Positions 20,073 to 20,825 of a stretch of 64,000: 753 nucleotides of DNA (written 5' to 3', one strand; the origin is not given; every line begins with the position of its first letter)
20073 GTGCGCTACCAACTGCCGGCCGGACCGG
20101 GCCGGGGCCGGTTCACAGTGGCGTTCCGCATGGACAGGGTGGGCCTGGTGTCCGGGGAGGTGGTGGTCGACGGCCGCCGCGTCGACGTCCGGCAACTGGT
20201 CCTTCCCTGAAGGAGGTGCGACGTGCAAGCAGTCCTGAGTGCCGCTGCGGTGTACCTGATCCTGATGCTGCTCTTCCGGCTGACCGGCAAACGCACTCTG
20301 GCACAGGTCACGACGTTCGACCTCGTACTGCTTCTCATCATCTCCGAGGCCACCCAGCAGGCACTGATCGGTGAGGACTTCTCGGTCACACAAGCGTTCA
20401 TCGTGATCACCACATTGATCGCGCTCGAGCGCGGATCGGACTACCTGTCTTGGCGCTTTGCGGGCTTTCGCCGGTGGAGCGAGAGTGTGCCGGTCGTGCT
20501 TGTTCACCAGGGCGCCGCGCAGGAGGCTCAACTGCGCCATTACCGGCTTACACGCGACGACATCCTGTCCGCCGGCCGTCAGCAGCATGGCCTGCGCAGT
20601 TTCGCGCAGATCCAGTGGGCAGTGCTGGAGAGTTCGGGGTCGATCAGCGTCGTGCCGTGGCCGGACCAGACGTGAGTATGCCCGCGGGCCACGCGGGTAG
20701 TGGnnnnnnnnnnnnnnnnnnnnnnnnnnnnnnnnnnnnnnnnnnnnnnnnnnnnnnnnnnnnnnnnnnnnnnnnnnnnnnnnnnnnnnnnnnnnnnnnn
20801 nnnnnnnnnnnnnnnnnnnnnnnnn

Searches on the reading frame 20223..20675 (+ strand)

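Call 6: search_protein_families(library=pfam, proteins=[window:20223-20675:+], max_evalue=0.01)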
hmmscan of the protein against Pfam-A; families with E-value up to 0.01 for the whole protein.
window:20223-20675:+ (150 aa): 2 families
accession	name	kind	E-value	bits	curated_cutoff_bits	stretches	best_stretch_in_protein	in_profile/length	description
PF04239.17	DUF421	-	8.1e-11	41.9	23.6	1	79-148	3-71/129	YetF C-terminal domain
PF20730.2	YetF_N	-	9.2e-06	25.8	26.5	1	12-68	13-69/76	YetF N-terminal transmembrane domain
